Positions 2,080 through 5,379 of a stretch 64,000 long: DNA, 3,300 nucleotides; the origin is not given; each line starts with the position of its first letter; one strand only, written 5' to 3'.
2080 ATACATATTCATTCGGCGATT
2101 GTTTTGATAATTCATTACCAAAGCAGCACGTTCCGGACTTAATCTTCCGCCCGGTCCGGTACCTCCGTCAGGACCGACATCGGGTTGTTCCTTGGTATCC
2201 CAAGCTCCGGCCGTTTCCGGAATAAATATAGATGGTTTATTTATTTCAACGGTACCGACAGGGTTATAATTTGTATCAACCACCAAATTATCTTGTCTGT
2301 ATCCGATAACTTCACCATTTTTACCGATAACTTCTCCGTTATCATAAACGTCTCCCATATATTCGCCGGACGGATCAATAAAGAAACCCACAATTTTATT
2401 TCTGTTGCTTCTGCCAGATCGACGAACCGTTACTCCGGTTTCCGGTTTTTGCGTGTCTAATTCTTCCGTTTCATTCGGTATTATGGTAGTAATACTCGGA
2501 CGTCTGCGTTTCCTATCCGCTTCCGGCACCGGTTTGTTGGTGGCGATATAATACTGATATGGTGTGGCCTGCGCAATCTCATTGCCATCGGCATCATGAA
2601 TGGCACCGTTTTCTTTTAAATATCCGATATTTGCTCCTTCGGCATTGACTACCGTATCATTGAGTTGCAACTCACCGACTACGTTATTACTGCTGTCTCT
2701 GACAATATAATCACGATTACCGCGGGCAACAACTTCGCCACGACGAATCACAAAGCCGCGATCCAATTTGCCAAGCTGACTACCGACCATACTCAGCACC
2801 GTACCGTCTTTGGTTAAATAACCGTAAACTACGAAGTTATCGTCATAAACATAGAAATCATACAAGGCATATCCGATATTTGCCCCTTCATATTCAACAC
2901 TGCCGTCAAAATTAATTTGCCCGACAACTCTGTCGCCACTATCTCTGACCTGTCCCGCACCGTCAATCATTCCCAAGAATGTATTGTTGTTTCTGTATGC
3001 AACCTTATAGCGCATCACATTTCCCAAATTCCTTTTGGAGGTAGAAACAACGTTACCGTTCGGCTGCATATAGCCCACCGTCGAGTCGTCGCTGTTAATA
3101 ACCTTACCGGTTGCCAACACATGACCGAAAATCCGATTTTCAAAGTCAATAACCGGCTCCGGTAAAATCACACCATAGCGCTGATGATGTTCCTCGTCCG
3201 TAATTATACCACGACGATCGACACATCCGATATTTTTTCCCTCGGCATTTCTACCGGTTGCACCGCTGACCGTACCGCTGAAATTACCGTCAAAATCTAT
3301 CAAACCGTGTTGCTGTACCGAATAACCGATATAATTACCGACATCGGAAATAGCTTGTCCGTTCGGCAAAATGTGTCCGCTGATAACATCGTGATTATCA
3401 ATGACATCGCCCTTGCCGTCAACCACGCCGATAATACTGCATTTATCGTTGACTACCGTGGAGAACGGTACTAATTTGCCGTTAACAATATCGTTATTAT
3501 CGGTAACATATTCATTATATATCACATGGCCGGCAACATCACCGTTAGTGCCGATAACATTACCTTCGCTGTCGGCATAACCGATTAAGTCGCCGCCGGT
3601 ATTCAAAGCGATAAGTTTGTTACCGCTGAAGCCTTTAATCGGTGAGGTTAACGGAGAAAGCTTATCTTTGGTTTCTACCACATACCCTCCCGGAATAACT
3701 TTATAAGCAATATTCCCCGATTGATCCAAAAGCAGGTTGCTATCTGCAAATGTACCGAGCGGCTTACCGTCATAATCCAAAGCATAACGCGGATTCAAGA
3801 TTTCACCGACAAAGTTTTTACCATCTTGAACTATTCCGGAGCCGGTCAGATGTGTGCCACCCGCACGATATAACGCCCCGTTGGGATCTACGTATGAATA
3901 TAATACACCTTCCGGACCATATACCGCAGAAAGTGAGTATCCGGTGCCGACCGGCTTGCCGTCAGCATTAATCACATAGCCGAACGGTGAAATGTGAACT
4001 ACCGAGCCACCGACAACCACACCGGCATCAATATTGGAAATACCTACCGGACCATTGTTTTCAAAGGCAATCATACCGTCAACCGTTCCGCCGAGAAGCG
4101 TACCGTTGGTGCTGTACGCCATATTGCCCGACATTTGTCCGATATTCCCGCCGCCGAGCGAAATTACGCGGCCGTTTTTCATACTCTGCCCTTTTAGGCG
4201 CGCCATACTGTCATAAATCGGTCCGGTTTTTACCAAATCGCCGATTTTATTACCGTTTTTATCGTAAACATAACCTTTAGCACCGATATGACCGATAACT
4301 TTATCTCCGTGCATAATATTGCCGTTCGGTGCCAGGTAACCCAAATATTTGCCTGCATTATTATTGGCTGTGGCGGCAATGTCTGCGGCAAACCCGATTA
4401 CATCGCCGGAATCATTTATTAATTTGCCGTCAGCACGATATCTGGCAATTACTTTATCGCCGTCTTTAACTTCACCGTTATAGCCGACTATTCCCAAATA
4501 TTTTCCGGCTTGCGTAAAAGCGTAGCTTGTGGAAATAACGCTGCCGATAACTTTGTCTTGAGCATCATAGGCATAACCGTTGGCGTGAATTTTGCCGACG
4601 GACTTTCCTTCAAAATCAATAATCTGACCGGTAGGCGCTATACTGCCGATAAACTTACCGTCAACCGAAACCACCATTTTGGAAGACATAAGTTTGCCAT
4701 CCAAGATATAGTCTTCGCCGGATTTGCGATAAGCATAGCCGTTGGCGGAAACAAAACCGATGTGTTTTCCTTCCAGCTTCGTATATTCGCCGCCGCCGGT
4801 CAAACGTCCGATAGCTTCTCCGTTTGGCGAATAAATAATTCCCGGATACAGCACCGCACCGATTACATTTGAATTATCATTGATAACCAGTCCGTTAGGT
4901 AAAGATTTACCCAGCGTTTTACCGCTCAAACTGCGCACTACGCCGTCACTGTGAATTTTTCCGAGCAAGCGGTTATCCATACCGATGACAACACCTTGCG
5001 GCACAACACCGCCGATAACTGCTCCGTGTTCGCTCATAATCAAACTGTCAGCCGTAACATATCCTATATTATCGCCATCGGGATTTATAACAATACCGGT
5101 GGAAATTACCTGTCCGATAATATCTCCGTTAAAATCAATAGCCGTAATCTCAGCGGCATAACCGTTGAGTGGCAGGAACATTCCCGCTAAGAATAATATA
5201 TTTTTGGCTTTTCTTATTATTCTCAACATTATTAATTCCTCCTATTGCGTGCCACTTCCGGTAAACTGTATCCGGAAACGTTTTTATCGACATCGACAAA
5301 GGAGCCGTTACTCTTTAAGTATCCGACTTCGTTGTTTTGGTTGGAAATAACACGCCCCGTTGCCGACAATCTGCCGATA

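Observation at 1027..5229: CagY-scale VirB10: ~1000-residue repeat module in front of a canonical VirB10 barrel domain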

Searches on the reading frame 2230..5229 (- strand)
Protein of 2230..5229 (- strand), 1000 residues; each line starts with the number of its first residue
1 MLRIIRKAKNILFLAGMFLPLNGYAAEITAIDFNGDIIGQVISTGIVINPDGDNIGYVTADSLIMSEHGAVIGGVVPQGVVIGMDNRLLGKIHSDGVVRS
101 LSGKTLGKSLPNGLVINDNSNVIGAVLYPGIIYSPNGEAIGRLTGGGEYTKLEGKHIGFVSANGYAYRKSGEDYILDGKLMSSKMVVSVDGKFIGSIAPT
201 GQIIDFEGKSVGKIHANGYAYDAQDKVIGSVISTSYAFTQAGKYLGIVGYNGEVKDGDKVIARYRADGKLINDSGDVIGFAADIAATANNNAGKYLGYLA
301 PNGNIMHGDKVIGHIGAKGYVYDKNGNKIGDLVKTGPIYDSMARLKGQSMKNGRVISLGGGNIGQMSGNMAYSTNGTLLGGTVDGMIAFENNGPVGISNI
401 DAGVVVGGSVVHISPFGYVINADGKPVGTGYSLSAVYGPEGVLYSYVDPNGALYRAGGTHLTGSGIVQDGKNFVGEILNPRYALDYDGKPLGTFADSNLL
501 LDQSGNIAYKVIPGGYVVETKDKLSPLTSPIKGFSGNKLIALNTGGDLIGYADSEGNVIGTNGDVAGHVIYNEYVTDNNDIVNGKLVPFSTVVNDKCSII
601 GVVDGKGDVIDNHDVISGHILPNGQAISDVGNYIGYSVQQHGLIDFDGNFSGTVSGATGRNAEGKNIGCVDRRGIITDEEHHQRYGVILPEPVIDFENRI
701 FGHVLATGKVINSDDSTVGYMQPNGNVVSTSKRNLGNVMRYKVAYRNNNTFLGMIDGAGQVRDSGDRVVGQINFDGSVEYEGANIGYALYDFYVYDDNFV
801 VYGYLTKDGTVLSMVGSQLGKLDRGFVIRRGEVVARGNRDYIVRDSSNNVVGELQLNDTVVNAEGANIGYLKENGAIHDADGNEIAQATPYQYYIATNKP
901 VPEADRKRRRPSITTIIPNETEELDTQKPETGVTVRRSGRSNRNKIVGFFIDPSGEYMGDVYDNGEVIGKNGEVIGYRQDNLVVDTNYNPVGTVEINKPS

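Call 16: search_solved_structures(query=window:2230-5229:-, max_evalue=0.01, show_alignments=2)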
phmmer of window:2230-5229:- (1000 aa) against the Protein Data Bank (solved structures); distinct sequences matched with E-value up to 0.01: 0.

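Call 36: predict_structure(alignment_id=A2)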
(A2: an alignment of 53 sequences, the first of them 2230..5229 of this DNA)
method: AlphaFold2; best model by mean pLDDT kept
length: 1000 residues; sequences in the alignment: 53
mean_pLDDT: 87.4   pTM: 0.81
mean pLDDT of the five models: 87.4, 86.3, 85.7, 84.9, 84.8
residues with pLDDT >= 90: 655; 70-90: 270; 50-70: 18; < 50: 57
segments of 3 or more residues with pLDDT < 50: 18-26, 899-943, 998-1000
pLDDT, mean of each block of 10 residues (from residue 1): 69 57 55 91 85 87 84 90 93 90 91 93 93 93 92 92 94 92 83 87 89 93 91 90 89 84 91 90 94 91 92 94 92 95 95 93 94 94 92 86 87 95 91 93 92 83 90 92 93 93 91 94 85 95 95 94 92 93 94 93 95 92 94 92 94 91 90 93 94 95 95 94 95 94 94 93 91 95 95 95 93 90 89 91 93 93 94 92 93 72 39 32 32 27 68 84 85 82 80 66
secondary structure, 60 per line:
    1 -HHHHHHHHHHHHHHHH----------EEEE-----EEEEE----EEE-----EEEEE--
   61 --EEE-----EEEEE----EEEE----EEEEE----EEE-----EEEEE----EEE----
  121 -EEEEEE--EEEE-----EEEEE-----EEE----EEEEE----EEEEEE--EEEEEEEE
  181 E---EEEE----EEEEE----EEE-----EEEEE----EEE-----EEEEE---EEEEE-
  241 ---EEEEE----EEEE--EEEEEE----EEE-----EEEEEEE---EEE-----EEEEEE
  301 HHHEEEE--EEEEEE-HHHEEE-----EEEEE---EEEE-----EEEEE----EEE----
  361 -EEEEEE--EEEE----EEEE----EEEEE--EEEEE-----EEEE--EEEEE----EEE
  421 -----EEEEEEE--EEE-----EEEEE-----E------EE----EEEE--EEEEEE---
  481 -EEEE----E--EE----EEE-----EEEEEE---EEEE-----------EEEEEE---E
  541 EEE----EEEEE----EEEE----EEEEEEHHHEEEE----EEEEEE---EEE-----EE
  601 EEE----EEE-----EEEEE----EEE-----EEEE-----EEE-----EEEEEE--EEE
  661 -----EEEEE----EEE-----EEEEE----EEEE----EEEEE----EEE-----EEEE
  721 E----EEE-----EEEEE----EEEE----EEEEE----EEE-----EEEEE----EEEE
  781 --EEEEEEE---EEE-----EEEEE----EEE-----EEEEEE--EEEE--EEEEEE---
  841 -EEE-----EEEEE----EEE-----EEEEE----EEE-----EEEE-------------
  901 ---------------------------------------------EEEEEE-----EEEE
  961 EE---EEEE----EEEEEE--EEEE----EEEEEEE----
elements in order (helices of 4 or more, strands of 3 or more residues): H2-17 E28-31 E37-41 E46-48 E54-58 E63-65 E71-75 E80-83 E88-92 E97-99 E105-109 E114-116 E122-127 E130-133 E139-143 E149-151 E156-160 E165-170 E173-181 E185-188 E193-197 E202-204 E210-214 E219-221 E227-231 E235-239 E244-248 E253-256 E259-264 E269-271 E277-283 E287-289 E295-300 E304-307 E310-315 E320-322 E328-332 E336-339 E345-349 E354-356 E362-367 E370-373 E378-381 E386-390 E393-397 E403-406 E409-413 E418-420 E426-432 E435-437 E443-447 E466-469 E472-477 E482-485 E499-501 E507-512 E516-519 E531-536 E540-543 E548-552 E557-560 E565-570 E574-577 E582-587 E591-593 E599-603 E608-610 E616-620 E625-627 E633-636 E642-644 E650-655 E658-660 E666-670 E675-677 E683-687 E692-695 E700-704 E709-711 E717-721 E726-728 E734-738 E743-746 E751-755 E760-762 E768-772 E777-780 E783-789 E793-795 E801-805 E810-812 E818-823 E826-829 E832-837 E842-844 E850-854 E859-861 E867-871 E876-878 E884-887 E946-951 E957-962 E966-969 E974-979 E982-985 E990-996

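Call 39: fold_search(model_id=the predicted structure, library=pdb)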
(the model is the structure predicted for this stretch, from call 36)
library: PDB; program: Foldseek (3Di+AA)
matches with E <= 10: 1063; with E <= 0.001: 97
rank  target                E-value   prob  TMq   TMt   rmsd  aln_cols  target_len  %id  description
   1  8qjd_B                5.5e-25  0.98  0.10  0.10  28.8      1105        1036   10  T6SS-linked Rhs repeat protein - Salmonella bongori Rhs-core domain (released 2024-09-25)
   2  7pq5                  1.7e-24  0.93  0.08  0.07  30.0       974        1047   12  Photorhabdus laumondii T6SS-associated Rhs protein carrying the Tre23 toxin domain (released 2021-12-01)
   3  8uy4_A                5.7e-21  0.85  0.09  0.07  29.2      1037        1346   11  Acinetobacter baumannii Tse15 Rhs effector (released 2024-10-09)
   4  8qja_D                9.0e-21  0.85  0.08  0.08  29.2       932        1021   12  T6SS-linked Rhs repeat protein - Advenella mimigardefordensis VgrG-Rhs core (released 2024-09-25)
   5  8qja_A                2.6e-17  0.47  0.08  0.08  28.4      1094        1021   11  T6SS-linked Rhs repeat protein - Advenella mimigardefordensis VgrG-Rhs core (released 2024-09-25)
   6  6sue_F                2.4e-13  0.13  0.07  0.04  30.6       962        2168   10  Structure of Photorhabdus luminescens Tc holotoxin pore, Mutation TccC3-D651A (released 2019-11-06)
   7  4igl_B                6.2e-12  0.12  0.06  0.08  29.6       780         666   11  Structure of the RHS-repeat containing BC component of the secreted ABC toxin complex from Yersinia entomophaga (released 2013-08-07)
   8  5kis_B                2.2e-11  0.08  0.05  0.07  29.4       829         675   11  YenB/RHS2 complex (released 2017-08-09)
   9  9qaw_A                7.9e-11  0.12  0.08  0.04  29.4      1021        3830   10  CryoEM structure of the human LRP2 receptor ectodomain in complex with LRPAP1 (released 2026-03-11)
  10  8hme_E                1.1e-10  0.11  0.07  0.07  26.2       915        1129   10  head module state 1 of Tetrahymena IFT-A (released 2023-06-14)
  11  8jut_A                1.0e-09  0.08  0.08  0.04  32.5      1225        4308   11  rat megalin RAP complex (released 2024-06-19)
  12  3va6_B                1.3e-09  0.08  0.07  0.08  31.5       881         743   11  Crystal Structure of the extracellular domain of the putative hybrid two component system BT4673 from B. thetaiotaomic (released 2012-06-13)
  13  9qaw_B                1.3e-09  0.06  0.07  0.04  27.4       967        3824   10  CryoEM structure of the human LRP2 receptor ectodomain in complex with LRPAP1 (released 2026-03-11)
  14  3hxj_D                1.6e-09  0.23  0.06  0.14  16.5       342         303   12  Crystal Structure of Pyrrolo-quinoline quinone (PQQ_DH) from Methanococcus maripaludis, Northeast Structural Genomics  (released 2009-08-25)
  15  7ax0                  6.4e-09  0.13  0.06  0.13  22.0       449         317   13  Crystal structure of the computationally designed Scone-E protein co-crystallized with STA form a (released 2021-06-30)
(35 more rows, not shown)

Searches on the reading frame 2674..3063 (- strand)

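Call 43: search_protein_families(library=pfam, proteins=[window:2674-3063:-], max_evalue=0.1)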
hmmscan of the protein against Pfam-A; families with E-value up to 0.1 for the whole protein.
window:2674-3063:- (130 aa): 2 families
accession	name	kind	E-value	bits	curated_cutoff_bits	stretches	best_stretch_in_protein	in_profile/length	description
PF21785.3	Bflower_2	-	1.8e-08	34.7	38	1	7-100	6-96/112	5-fold beta-flower protein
PF21784.3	Bflower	-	0.079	13.8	25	0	60-113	8-61/116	4-fold beta flower protein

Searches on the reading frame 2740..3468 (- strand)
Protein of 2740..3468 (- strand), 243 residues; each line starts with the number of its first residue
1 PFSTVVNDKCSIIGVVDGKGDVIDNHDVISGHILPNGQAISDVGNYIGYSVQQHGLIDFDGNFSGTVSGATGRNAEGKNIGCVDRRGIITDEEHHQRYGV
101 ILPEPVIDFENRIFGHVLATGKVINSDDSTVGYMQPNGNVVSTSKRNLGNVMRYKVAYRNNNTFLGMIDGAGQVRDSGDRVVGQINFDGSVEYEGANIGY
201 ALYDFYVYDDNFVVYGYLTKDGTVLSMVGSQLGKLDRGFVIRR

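Call 88: predict_structure(alignment_id=A4)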
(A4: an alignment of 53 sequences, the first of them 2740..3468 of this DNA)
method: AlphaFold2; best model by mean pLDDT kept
length: 243 residues; sequences in the alignment: 53
mean_pLDDT: 94.0   pTM: 0.84
mean pLDDT of the five models: 94.0, 93.6, 92.9, 92.5, 91.4
residues with pLDDT >= 90: 220; 70-90: 20; 50-70: 3; < 50: 0
segments of 3 or more residues with pLDDT < 50: none
pLDDT, mean of each block of 10 residues (from residue 1): 88 92 91 94 93 92 93 94 94 93 96 96 96 97 96 96 96 96 97 97 95 95 94 92 72
secondary structure, 60 per line:
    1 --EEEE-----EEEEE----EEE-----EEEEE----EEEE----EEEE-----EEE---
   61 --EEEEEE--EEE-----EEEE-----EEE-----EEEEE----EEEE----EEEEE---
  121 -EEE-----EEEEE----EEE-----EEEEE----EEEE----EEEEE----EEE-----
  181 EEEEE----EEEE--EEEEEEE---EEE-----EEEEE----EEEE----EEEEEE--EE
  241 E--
elements in order: E3-6 E12-16 E21-23 E29-33 E38-41 E46-49 E55-57 E63-68 E71-73 E79-82 E88-90 E96-100 E105-108 E113-117 E122-124 E130-134 E139-141 E147-151 E156-159 E164-168 E173-175 E181-185 E190-193 E196-202 E206-208 E214-218 E223-226 E231-236 E239-241

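Call 90: fold_search(model_id=the predicted structure, library=pdb)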
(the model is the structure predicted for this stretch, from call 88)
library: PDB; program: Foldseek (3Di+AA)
matches with E <= 10: 307; with E <= 0.001: 4
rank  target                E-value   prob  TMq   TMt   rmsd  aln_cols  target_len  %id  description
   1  7pq5                  2.3e-05  0.20  0.10  0.05  18.1       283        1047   13  Photorhabdus laumondii T6SS-associated Rhs protein carrying the Tre23 toxin domain (released 2021-12-01)
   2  8qja_A                1.2e-04  0.18  0.12  0.04  18.5       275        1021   14  T6SS-linked Rhs repeat protein - Advenella mimigardefordensis VgrG-Rhs core (released 2024-09-25)
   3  6oq5_A                3.5e-04  0.15  0.14  0.03  28.2       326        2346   11  Structure of the full-length Clostridium difficile toxin B in complex with 3 VHHs (released 2019-07-10)
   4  6l7i_G                9.5e-04  0.08  0.11  0.06  18.4       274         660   10  Signal substraction of TcdB1-TccC2 and part of TcdA1 (released 2021-03-31)
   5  3p53_B                1.7e-03  0.12  0.13  0.09  19.9       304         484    8  Structure of fascin (released 2011-06-29)
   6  6fb3_A                1.8e-03  0.08  0.12  0.04  17.0       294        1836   14  Teneurin 2 Partial Extracellular Domain (released 2018-03-28)
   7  9g2f_A                4.0e-03  0.09  0.13  0.03  18.8       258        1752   12  Mouse Teneurin2 dimer variant A1B1 (released 2026-01-21)
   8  9g42_A                5.7e-03  0.05  0.10  0.04  19.2       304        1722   12  Mouse Teneurin2 dimer variant A0B0 (released 2026-01-21)
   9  5kis_B                6.1e-03  0.08  0.12  0.06  19.1       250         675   10  YenB/RHS2 complex (released 2017-08-09)
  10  7zau_E                9.4e-03  0.06  0.14  0.09  19.3       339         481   11  Fascin-1 in complex with Nb 3E11 (released 2023-09-27)
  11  3llp_B                1.2e-02  0.09  0.16  0.11  20.6       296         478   11  1.8 Angstrom human fascin 1 crystal structure (released 2010-04-07)
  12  4igl_D                1.2e-02  0.04  0.10  0.05  19.1       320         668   10  Structure of the RHS-repeat containing BC component of the secreted ABC toxin complex from Yersinia entomophaga (released 2013-08-07)
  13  6cmx_A                1.3e-02  0.07  0.13  0.05  15.9       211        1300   12  Human Teneurin 2 extra-cellular region (released 2018-07-25)
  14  1pgu_B                2.4e-02  0.05  0.13  0.07  18.3       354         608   13  YEAST ACTIN INTERACTING PROTEIN 1 (AIP1), Se-Met PROTEIN, MONOCLINIC CRYSTAL FORM (released 2003-07-15)
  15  6vyc_A                2.6e-02  0.04  0.14  0.12  16.7       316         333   12  Crystal structure of WD-repeat domain of human WDR91 (released 2020-03-25)
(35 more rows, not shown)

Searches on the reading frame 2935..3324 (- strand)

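Call 43: search_protein_families(library=pfam, proteins=[window:2935-3324:-], max_evalue=0.1)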
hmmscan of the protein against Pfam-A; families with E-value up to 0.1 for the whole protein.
window:2935-3324:- (130 aa): 1 family
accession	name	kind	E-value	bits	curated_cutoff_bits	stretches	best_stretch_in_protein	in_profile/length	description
PF21785.3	Bflower_2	-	1.2e-09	38.5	38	1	44-128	6-87/112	5-fold beta-flower protein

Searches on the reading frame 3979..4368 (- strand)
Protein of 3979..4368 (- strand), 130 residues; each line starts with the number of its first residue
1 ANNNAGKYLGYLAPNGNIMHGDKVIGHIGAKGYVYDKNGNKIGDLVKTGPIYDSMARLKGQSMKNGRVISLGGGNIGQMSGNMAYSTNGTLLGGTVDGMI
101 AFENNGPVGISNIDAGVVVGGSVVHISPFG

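Call 43: search_protein_families(library=pfam, proteins=[window:3979-4368:-], max_evalue=0.1)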
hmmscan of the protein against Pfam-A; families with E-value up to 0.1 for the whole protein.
window:3979-4368:- (130 aa): 4 families
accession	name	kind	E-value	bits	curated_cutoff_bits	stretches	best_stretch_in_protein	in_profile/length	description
PF21784.3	Bflower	-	2.6e-05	25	25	1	50-112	2-64/116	4-fold beta flower protein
PF21785.3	Bflower_2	-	0.00019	21.7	38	1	3-60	38-94/112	5-fold beta-flower protein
PF02629.25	CoA_binding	-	0.042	15.1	22.3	0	33-61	33-61/97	CoA binding domain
PF00208.27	ELFV_dehydrog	-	0.055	13.6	23.4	0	19-47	53-81/241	Glutamate/Leucine/Phenylalanine/Valine dehydrogenase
